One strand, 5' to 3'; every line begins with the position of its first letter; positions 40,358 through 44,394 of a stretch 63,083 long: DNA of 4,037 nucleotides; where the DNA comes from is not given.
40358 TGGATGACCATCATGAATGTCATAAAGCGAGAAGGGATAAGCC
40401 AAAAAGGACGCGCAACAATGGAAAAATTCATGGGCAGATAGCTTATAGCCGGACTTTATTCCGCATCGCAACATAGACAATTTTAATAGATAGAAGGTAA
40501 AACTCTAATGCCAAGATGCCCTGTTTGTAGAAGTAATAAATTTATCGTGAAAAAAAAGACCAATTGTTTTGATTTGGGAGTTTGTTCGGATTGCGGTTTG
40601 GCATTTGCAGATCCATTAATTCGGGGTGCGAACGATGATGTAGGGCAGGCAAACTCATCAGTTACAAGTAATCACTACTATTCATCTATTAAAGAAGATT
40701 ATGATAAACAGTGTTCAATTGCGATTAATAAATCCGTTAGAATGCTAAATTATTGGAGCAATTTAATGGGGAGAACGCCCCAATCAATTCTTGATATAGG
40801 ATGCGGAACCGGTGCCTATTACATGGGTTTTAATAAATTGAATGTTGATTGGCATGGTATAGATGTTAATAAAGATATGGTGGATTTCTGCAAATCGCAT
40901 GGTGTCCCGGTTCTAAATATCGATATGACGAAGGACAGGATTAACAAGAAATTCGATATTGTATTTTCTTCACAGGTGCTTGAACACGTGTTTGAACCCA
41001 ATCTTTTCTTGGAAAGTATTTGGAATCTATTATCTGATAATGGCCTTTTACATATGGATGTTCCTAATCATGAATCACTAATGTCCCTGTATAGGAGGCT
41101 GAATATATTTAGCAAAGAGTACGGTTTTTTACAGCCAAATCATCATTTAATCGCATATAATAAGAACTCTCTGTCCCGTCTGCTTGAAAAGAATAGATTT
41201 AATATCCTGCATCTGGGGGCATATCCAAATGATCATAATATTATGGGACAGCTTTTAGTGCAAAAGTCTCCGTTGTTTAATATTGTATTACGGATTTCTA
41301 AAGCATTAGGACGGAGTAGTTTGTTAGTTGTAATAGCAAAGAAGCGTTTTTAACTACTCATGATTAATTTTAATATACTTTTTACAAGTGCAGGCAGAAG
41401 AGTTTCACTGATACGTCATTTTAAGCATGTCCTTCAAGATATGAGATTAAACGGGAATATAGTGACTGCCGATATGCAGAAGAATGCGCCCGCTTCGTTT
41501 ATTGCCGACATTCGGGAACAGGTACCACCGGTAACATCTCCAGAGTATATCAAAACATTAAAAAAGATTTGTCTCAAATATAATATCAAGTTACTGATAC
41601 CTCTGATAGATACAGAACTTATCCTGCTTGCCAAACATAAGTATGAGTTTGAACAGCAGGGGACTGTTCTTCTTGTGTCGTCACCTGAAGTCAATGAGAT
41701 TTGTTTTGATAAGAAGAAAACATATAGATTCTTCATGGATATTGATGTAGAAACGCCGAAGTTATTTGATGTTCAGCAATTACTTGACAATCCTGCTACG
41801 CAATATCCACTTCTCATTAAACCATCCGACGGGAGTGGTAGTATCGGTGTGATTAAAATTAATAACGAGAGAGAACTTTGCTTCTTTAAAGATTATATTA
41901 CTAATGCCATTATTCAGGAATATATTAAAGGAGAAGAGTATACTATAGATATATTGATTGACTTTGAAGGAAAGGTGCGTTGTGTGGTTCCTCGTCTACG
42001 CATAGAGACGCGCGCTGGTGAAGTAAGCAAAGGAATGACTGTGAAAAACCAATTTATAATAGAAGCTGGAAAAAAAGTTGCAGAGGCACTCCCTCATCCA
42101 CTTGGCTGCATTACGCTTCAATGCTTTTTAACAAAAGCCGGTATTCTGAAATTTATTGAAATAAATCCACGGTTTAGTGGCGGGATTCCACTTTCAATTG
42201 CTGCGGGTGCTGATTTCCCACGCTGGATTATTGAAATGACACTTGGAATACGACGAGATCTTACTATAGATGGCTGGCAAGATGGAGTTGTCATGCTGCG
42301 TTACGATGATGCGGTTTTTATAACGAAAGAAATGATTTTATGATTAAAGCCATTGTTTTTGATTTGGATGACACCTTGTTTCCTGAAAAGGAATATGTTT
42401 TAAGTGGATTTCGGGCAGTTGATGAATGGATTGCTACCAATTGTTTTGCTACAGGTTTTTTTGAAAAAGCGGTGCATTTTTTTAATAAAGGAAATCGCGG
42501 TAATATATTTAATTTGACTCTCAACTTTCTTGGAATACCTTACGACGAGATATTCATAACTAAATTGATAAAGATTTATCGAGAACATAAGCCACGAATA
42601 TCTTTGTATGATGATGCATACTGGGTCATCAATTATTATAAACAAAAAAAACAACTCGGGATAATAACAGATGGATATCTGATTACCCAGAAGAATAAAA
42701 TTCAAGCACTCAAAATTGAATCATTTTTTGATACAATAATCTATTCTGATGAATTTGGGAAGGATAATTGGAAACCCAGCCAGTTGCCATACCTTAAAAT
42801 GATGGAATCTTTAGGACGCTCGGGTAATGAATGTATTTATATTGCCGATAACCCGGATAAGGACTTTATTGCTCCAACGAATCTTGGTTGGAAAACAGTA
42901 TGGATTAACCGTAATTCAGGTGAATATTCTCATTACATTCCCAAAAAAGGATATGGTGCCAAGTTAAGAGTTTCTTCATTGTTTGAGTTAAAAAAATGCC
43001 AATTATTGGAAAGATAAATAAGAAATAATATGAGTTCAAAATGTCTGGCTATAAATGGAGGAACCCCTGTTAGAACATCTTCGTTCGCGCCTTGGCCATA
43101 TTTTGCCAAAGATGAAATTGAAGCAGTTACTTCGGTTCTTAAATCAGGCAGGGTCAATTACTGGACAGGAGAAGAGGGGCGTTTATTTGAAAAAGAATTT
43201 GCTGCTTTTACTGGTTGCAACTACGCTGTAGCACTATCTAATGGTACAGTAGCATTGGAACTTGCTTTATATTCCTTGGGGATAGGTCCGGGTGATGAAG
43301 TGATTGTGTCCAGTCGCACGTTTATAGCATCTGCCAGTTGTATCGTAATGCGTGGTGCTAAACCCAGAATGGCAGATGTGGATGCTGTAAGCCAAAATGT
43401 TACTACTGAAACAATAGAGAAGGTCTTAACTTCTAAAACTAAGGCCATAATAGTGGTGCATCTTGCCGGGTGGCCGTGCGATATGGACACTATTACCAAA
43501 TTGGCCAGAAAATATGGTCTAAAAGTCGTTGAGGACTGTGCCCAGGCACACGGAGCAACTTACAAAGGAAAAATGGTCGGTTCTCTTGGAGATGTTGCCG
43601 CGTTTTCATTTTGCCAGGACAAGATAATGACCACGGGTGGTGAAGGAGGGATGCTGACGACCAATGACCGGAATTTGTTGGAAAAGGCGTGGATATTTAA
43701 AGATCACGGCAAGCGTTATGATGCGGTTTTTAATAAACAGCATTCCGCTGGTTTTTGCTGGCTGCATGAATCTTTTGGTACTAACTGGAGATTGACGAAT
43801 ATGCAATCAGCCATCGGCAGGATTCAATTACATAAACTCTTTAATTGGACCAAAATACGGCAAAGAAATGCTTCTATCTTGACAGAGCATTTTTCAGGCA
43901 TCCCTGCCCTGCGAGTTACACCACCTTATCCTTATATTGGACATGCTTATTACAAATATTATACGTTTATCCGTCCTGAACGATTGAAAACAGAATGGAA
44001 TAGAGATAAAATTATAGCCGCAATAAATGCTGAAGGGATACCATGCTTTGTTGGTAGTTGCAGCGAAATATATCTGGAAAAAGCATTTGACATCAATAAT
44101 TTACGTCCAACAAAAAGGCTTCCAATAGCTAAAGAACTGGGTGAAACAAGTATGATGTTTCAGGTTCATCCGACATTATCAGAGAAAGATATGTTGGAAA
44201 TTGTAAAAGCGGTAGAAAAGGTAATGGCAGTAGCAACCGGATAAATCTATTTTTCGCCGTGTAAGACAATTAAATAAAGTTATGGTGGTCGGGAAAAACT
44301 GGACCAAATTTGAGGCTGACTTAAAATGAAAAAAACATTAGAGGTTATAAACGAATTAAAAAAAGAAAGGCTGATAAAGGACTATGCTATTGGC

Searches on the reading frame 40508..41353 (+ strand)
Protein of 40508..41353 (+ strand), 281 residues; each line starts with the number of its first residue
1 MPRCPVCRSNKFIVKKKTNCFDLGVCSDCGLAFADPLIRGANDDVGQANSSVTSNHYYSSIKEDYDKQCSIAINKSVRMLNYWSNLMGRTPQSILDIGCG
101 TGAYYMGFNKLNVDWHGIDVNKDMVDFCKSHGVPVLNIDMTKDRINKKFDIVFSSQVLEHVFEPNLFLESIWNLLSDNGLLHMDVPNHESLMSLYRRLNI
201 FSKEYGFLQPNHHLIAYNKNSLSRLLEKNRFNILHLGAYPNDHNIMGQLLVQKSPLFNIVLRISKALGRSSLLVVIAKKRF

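Call 79: search_protein_families(library=pfam, proteins=[window:40508-41353:+], max_evalue=1e-8)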
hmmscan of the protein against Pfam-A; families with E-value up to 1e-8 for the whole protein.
window:40508-41353:+ (281 aa): 5 families
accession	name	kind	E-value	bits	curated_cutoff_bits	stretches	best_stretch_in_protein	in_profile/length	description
PF08242.18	Methyltransf_12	-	8.2e-14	52.6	30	1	95-181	1-98/98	Methyltransferase domain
PF13847.12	Methyltransf_31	-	3.4e-13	49.9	27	1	93-190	6-117/145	Methyltransferase domain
PF08241.18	Methyltransf_11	-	4.5e-13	50.1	21.2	1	95-181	1-93/95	Methyltransferase domain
PF13489.12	Methyltransf_23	-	1.1e-12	48.5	27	1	89-236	21-164/164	Methyltransferase domain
PF13649.12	Methyltransf_25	-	3.1e-11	44.3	27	1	94-179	1-97/97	Methyltransferase domain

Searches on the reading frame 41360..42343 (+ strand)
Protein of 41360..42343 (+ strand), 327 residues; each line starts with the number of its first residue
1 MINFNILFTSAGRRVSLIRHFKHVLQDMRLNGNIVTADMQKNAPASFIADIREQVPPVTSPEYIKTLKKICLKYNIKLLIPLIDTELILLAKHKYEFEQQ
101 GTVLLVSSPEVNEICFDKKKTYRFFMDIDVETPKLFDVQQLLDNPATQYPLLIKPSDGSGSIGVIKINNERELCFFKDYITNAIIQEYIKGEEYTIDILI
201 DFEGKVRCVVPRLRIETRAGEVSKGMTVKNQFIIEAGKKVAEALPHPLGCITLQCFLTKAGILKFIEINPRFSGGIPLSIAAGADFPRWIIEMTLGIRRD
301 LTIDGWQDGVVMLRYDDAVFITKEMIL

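Call 79: search_protein_families(library=pfam, proteins=[window:41360-42343:+], max_evalue=1e-8)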
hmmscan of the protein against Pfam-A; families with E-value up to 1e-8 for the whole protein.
window:41360-42343:+ (327 aa): 4 families
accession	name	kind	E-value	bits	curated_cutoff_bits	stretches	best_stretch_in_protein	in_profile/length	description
PF21360.3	PylC-like_N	-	3.5e-27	94.8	27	1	6-104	1-95/96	PylC-like, N-terminal domain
PF02655.19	ATP-grasp_3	-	4.7e-22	79.2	23.2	1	115-274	1-159/160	ATP-grasp domain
PF15632.11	ATPgrasp_Ter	-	4.7e-22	78.6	29.1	1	182-297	4-111/131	ATP-grasp in the biosynthetic pathway with Ter operon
PF13535.11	ATP-grasp_4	-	1.6e-10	41.3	27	0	148-173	2-27/160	ATP-grasp domain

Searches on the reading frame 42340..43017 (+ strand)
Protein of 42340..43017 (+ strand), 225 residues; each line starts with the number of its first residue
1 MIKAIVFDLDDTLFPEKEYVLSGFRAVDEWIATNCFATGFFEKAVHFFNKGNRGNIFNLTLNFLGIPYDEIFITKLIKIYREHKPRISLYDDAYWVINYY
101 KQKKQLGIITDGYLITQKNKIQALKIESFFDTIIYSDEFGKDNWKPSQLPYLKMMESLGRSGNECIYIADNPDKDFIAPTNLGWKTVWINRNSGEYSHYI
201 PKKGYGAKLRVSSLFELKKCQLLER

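Call 79: search_protein_families(library=pfam, proteins=[window:42340-43017:+], max_evalue=1e-8)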
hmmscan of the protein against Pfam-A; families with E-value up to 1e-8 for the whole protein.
window:42340-43017:+ (225 aa): 2 families
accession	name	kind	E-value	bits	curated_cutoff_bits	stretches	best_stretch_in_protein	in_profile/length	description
PF13419.12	HAD_2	-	7.8e-21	75.4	23.8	1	5-189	1-178/178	Haloacid dehalogenase-like hydrolase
PF00702.32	Hydrolase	-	1.1e-14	55.7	26.4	1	2-178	1-186/191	haloacid dehalogenase-like hydrolase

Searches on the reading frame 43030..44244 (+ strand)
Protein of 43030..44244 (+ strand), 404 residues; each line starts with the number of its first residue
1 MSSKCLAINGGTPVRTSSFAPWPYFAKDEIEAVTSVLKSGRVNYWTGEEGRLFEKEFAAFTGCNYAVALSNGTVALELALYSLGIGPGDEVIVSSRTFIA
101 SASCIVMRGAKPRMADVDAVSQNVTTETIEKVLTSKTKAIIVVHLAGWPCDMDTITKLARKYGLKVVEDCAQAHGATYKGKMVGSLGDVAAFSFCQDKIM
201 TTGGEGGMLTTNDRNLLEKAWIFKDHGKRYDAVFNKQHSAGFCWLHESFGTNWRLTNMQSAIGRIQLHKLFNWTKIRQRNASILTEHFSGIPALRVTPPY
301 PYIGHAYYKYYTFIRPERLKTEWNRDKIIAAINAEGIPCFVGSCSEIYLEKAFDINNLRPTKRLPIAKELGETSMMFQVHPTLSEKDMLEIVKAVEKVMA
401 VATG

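Call 79: search_protein_families(library=pfam, proteins=[window:43030-44244:+], max_evalue=1e-8)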
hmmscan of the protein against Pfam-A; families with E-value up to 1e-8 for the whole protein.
window:43030-44244:+ (404 aa): 1 family
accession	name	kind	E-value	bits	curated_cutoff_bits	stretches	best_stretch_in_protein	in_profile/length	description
PF01041.23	DegT_DnrJ_EryC1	-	6.6e-99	332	19.8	1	26-395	4-359/360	DegT/DnrJ/EryC1/StrS aminotransferase family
